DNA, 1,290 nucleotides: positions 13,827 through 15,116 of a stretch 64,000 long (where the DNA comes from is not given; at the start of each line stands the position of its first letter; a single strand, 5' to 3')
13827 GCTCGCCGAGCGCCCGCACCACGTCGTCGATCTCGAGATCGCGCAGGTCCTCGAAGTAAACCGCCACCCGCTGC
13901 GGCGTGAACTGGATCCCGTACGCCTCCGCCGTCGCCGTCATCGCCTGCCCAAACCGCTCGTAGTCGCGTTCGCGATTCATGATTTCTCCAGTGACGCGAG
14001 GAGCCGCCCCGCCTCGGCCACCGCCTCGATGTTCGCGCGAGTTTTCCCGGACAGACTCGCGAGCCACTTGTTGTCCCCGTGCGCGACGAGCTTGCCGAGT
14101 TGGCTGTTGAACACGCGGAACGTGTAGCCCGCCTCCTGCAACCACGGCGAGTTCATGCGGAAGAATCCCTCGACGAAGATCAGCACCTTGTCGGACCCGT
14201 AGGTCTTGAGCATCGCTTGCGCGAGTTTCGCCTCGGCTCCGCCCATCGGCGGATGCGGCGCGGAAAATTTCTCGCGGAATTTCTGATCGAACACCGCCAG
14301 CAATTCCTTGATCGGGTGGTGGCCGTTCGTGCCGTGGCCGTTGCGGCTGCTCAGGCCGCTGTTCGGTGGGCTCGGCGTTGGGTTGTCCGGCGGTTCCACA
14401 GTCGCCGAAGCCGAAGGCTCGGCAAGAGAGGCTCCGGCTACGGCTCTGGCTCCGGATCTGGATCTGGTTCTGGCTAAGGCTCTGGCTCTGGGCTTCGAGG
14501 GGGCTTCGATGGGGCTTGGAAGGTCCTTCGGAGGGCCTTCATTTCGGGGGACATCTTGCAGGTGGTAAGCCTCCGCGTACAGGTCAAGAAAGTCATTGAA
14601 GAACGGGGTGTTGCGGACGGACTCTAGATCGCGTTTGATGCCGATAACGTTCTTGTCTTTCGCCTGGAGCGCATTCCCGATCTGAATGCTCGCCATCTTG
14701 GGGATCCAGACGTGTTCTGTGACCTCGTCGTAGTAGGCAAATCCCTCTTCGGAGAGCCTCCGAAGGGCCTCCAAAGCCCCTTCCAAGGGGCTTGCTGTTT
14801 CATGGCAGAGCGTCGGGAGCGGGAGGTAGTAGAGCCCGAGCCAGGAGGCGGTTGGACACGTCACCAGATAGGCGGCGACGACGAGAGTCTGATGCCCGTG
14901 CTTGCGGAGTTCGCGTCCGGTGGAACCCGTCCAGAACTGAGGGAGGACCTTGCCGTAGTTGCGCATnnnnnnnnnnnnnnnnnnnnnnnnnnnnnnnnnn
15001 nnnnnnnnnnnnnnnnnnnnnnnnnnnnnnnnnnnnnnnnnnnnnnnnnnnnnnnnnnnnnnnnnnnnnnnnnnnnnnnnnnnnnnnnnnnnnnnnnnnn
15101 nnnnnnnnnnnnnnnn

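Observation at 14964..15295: RAPP-motif arrest-peptide-like leader translationally coupled to the phage replication initiator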

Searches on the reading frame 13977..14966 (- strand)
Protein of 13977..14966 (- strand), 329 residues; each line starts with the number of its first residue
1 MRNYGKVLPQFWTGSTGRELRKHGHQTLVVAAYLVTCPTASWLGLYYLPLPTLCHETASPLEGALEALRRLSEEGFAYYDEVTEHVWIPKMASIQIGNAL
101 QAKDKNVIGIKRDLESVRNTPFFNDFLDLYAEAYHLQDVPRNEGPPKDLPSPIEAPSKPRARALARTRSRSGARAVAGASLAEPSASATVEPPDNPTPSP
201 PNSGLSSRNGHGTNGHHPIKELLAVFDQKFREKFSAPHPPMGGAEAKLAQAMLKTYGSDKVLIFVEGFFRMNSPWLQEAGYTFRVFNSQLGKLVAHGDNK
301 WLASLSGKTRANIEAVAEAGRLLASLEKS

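Call 6: search_protein_families(library=pfam, proteins=[window:13977-14966:-], max_evalue=0.01)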
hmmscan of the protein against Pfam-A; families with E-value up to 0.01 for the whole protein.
window:13977-14966:- (329 aa): 0 families

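Call 7: search_protein_families(library=phrogs, proteins=[window:13977-14966:-], max_evalue=0.01)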
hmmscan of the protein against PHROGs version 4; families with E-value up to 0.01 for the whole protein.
window:13977-14966:- (329 aa): 4 families
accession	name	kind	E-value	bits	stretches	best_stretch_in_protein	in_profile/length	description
phrog_25210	-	unknown function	7.7e-44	150.8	1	1-157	1-150/207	-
phrog_12196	-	unknown function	1e-39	137.8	1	1-160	1-156/297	-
phrog_1701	-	DNA, RNA and nucleotide metabolism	5.4e-30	106.3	1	1-142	1-138/323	DnaD-like helicase loader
phrog_25711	-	unknown function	4.8e-07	31.1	1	1-92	3-92/164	-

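Call 13: search_protein_families(library=ncbifam, proteins=[window:13977-14966:-], max_evalue=1)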
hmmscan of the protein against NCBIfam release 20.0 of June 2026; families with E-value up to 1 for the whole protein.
window:13977-14966:- (329 aa): 0 families

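Call 38: find_related_loci(query=window:13977-14966:-, collection=viral_contigs, flank=3000)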
Query window:13977-14966:- (329 aa) in viral_contigs; peptide patterns used: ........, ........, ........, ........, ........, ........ (x = any residue, [..] = any of these).
4 stretches matched a pattern, but none encodes a relative of the query by tblastn (E <= 1e-3).

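Call 41: find_homologous_proteins(query=window:13977-14966:-, max_evalue=0.00001)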
Query window:13977-14966:- (329 aa): 55 proteins with E <= 0.00001 among 8000 candidates.
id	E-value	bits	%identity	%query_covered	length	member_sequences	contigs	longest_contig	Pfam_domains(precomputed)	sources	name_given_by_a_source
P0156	9.7e-151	520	73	100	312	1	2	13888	-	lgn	-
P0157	1.1e-83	299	67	64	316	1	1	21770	-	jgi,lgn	jgi:hypothetical protein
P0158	1.3e-68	250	61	58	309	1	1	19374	-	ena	-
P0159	1.4e-57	213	58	48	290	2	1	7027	-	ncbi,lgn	-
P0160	2.1e-53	200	60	48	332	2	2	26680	-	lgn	-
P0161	3.6e-51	192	57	48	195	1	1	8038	-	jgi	jgi:hypothetical protein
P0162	3.8e-51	192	57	48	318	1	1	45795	-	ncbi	-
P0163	4.0e-51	192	81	34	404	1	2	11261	-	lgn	-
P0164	7.8e-50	188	58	48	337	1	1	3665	-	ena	-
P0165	4.0e-49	186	57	48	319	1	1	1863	-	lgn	-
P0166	5.1e-49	185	54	48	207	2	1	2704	-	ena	-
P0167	9.1e-49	184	55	48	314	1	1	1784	PF09524.16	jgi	jgi:uncharacterized phage protein (TIGR02220 family)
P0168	9.6e-49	184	55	48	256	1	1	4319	-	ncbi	-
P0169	2.3e-48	183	58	47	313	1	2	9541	-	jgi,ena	-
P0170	3.8e-48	182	57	48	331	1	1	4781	-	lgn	-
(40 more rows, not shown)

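Call 42: find_encoding_contigs(protein=P0156, flank=3000, max_places=2)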
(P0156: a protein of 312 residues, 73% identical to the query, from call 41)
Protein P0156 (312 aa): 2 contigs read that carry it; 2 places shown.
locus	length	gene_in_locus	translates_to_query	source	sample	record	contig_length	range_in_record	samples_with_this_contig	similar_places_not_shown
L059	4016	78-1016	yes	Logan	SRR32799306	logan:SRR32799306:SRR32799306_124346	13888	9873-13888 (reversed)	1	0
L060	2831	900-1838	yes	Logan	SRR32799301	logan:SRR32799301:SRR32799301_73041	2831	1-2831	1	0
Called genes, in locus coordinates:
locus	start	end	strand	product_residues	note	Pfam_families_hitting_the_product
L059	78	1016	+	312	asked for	-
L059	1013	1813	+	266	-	PF20081:DUF6475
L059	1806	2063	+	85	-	PF02954:HTH_8 (weak)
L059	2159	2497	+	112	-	PF01844:HNH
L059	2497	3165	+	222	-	PF04989:RMNT_CmcI, PF13578:Methyltransf_24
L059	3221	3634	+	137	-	-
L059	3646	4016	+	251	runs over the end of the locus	-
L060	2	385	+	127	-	?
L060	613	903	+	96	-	-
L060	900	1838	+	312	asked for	-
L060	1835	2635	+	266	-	PF20081:DUF6475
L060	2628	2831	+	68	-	?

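Call 43: find_encoding_contigs(protein=P0157, flank=3000, max_places=2)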
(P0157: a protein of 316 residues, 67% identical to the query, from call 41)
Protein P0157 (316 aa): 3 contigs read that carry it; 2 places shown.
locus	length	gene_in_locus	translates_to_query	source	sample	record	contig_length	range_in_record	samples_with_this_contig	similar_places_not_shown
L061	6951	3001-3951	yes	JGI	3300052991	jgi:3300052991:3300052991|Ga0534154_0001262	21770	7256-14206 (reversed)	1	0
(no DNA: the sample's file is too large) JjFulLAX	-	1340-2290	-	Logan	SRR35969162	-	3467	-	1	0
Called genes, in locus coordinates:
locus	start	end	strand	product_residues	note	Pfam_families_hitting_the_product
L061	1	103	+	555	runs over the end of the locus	PF01935:DUF87, PF13191:AAA_16 (weak), PF13401:AAA_22 (weak)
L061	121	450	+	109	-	-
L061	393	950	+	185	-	-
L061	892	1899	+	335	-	PF07505:DUF5131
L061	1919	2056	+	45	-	-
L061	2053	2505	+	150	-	-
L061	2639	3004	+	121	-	-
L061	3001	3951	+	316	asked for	-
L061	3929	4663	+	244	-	-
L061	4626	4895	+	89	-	PF02954:HTH_8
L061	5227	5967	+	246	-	PF04989:RMNT_CmcI, PF13578:Methyltransf_24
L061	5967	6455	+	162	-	-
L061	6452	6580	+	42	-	-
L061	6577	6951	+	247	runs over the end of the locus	-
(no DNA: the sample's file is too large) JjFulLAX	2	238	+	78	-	?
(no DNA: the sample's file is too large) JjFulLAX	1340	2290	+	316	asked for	-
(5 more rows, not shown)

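Call 44: find_encoding_contigs(protein=P0158, flank=3000, max_places=2)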
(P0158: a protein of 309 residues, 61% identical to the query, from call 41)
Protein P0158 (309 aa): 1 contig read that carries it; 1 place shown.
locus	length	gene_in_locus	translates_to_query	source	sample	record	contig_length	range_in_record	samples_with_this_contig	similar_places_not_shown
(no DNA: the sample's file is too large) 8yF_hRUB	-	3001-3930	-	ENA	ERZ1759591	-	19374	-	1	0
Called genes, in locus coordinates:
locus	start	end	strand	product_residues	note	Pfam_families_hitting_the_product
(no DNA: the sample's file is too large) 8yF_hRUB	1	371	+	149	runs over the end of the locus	-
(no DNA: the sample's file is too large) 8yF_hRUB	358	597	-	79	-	-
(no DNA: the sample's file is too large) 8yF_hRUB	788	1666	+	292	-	PF07505:DUF5131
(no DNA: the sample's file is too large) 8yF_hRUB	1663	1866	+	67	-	-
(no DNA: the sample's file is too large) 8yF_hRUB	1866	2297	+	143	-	-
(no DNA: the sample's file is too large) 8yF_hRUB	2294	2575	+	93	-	-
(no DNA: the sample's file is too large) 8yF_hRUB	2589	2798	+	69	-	-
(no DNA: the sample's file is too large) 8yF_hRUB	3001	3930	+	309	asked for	-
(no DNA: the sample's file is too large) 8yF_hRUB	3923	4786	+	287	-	-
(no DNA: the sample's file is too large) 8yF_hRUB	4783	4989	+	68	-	-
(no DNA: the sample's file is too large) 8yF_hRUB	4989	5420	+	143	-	-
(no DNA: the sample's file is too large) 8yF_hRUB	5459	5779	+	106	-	-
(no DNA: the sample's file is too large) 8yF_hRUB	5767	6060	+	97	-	-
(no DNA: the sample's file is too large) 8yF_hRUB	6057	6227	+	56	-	-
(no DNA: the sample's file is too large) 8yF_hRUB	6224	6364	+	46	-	-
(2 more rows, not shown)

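Call 50: find_related_loci(query=A3, collection=viral_contigs, flank=2500)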
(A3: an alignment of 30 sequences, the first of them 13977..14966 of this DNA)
Query A3 (329 aa) in viral_contigs; peptide patterns used: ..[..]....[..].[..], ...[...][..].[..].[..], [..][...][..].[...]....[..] (x = any residue, [..] = any of these).
338 stretches matched a pattern; 282 encode a relative of the query (tblastn E <= 1e-3); the best 80 are kept; 80 distinct loci.
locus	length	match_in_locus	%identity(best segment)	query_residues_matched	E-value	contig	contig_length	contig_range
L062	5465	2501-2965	57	1-159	6e-56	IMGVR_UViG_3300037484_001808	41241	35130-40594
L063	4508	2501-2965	55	1-159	4e-51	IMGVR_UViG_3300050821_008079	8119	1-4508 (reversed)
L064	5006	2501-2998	51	1-162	2e-51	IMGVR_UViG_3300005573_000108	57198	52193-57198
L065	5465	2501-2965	51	1-159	1e-46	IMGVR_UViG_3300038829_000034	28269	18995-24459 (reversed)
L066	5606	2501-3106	43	1-203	1e-44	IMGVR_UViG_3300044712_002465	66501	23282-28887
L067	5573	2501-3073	40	1-191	9e-44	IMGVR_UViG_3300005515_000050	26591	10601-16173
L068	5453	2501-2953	49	1-159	3e-43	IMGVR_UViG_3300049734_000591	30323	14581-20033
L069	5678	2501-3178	38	1-238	2e-43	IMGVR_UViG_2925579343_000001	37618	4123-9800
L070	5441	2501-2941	49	1-148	4e-43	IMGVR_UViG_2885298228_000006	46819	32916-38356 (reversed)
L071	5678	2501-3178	38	1-238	2e-43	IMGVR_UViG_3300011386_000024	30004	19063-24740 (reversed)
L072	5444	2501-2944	47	1-159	2e-43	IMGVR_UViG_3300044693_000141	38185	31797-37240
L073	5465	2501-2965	48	1-159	5e-43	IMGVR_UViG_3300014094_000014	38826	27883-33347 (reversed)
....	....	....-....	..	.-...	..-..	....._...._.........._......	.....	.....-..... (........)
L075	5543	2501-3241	36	1-245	7e-43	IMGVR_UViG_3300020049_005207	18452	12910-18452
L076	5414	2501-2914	49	1-138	4e-42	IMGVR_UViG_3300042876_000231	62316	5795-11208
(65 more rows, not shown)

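Call 51: find_related_loci(query=A3, collection=metagenome_contigs, flank=2500)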
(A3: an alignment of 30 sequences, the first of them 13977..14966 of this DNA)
Query A3 (329 aa) in metagenome_contigs; peptide patterns used: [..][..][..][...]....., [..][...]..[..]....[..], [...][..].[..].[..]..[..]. (x = any residue, [..] = any of these).
589 stretches matched a pattern; 443 encode a relative of the query (tblastn E <= 1e-3); the best 80 are kept; 80 distinct loci.
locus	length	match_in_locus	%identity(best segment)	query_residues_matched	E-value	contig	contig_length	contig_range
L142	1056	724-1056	77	1-111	2e-59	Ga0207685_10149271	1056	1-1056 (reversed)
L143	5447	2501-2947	58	1-153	2e-54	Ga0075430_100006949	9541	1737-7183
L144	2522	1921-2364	58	1-159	1e-54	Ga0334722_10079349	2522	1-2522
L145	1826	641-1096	55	1-159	6e-55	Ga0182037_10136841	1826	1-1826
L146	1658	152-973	35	1-295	2e-55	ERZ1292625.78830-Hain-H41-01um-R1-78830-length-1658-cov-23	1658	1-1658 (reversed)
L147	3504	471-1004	51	1-177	2e-53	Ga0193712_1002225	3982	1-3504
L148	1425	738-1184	57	1-150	2e-55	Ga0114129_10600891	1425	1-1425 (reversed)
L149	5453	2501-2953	54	1-151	1e-52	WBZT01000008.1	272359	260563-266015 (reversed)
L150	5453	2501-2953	54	1-151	1e-52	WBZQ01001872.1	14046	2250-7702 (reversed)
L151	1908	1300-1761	56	1-158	4e-53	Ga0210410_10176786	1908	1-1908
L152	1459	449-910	53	1-154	6e-54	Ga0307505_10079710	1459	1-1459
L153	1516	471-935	55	1-159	3e-53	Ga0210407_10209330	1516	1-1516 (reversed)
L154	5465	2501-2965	55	1-158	1e-51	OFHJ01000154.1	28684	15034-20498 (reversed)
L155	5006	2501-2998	51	1-162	1e-51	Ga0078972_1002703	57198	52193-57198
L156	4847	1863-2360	51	1-162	1e-51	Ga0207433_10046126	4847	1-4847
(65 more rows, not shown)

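Call 75: search_solved_structures(query=A3, max_evalue=1)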
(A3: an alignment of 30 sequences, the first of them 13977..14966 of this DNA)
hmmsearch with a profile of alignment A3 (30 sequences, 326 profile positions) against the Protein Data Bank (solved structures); distinct sequences matched with E-value up to 1: 1.
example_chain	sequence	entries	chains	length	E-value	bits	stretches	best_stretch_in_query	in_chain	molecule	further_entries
6zj3_SK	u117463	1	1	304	0.033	17.3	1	110-253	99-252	Ribosomal protein eS8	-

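Call 76: search_protein_families(library=pfam, alignment_id=A3, max_evalue=0.01)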
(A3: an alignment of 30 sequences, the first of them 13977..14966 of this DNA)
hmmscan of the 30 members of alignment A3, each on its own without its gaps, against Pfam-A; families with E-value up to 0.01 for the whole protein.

A. member 1, window:13977-14966:- (329 aa): 0 families

B. families by the number of members that match (of 30 scanned): 2 families
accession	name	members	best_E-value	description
PF09524.15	Phg_2220_C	1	8e-13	Conserved phage C-terminus (Phg_2220_C)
PF20081.4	DUF6475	1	0.00057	Domain of unknown function (DUF6475)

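Call 82: predict_structure(alignment_id=A3)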
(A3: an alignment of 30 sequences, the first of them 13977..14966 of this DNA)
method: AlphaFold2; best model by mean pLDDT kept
length: 329 residues; sequences in the alignment: 30
mean_pLDDT: 71.1   pTM: 0.48
mean pLDDT of the five models: 71.1, 68.9, 68.8, 68.3, 67.5
residues with pLDDT >= 90: 127; 70-90: 27; 50-70: 108; < 50: 67
segments of 3 or more residues with pLDDT < 50: 164-217, 237-241
pLDDT, mean of each block of 10 residues (from residue 1): 65 90 97 95 97 97 97 97 96 95 97 96 97 98 73 53 48 38 34 38 35 46 66 53 58 71 62 54 54 56 62 67 67
secondary structure, 60 per line:
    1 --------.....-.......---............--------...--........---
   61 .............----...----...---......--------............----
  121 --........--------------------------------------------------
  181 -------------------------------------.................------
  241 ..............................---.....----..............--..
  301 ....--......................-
elements in order: H9-13 H15-21 H25-36 E45-47 H50-57 H61-73 E78-80 E85-87 H91-96 H105-116 H123-130 H218-234 H241-270 H274-278 H283-296 H299-304 H307-328

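Call 86: fold_search(model_id=the predicted structure, library=pdb)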
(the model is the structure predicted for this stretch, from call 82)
No match with E <= 0.001 here; weaker rows may still be real.
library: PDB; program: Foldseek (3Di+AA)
matches with E <= 10: 500; with E <= 0.001: 0
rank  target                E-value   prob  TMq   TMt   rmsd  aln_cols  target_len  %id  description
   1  7wdq_A                2.0e-01  0.47  0.15  0.15  14.9       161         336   14  DsyB in complex with SAM (released 2022-06-01)
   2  5y6i_B                2.1e-01  0.90  0.16  0.22   9.4       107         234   15  Crystal structure of Pseudomonas aeruginosa HmgR (released 2018-08-15)
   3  9lac_A                2.3e-01  0.60  0.17  0.16  16.0       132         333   18  Comparative analysis of functions and catalytic mechanisms of methyltransferases involved in anthracycline biosynthesi (released 2026-01-07)
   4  5f8e_A                2.5e-01  0.51  0.16  0.15  15.6       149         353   11  Rv2258c-SAH (released 2016-06-29)
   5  7l1i                  2.5e-01  0.72  0.16  0.29  11.0       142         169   15  Crystal structure of the MarR family transcriptional regulator from Acineotobacter baumannii bound to Indole 3 acetic ac (released 2022-02-09)
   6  4wxh_A                2.6e-01  0.54  0.17  0.16  16.2       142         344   19  Carminomycin-4-O-methyltransferase (DnrK) variant (298Ser insert) in complex with S-adenosyl-L-homocysteine (SAH) and  (released 2015-07-29)
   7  5eeg_B                2.6e-01  0.57  0.17  0.17  15.8       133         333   17  Crystal structure of carminomycin-4-O-methyltransferase DnrK in complex with tetrazole-SAH (released 2015-12-23)
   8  7phe_A                2.6e-01  0.57  0.17  0.16  15.9       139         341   19  Chimeric carminomycin-4-O-methyltransferase (DnrK) with regions from 10-hydroxylase RdmB and 10-decarboxylase TamK (released 2022-09-07)
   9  7phf_A                2.6e-01  0.57  0.17  0.17  15.8       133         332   17  Chimeric carminomycin-4-O-methyltransferase (DnrK) with regions from 10-hydroxylase RdmB and 10-decarboxylase TamK (released 2022-09-07)
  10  9lac_B                2.6e-01  0.51  0.15  0.15  15.6       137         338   18  Comparative analysis of functions and catalytic mechanisms of methyltransferases involved in anthracycline biosynthesi (released 2026-01-07)
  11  7kym_B                2.7e-01  0.54  0.17  0.35  16.9       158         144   10  Crystal structure of the MarR family transcriptional regulator from Bradyrhizobium japonicum (released 2021-12-15)
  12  7pga_B                2.7e-01  0.54  0.17  0.16  16.4       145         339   19  Chimeric carminomycin-4-O-methyltransferase (DnrK) with regions from 10-hydroxylase RdmB and 10-decarboxylase TamK (released 2022-08-24)
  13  1ft9_A                3.0e-01  0.97  0.19  0.28   5.2        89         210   16  STRUCTURE OF THE REDUCED (FEII) CO-SENSING PROTEIN FROM R. RUBRUM (released 2000-10-09)
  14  7pgj                  3.0e-01  0.57  0.17  0.16  15.9       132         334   19  Chimeric carminomycin-4-O-methyltransferase (DnrK) with regions from 10-decarboxylate TamK and 10-hydroxylase RdmB, toge (released 2022-08-24)
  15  7phf_C                3.0e-01  0.54  0.17  0.17  15.2       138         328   20  Chimeric carminomycin-4-O-methyltransferase (DnrK) with regions from 10-hydroxylase RdmB and 10-decarboxylase TamK (released 2022-09-07)
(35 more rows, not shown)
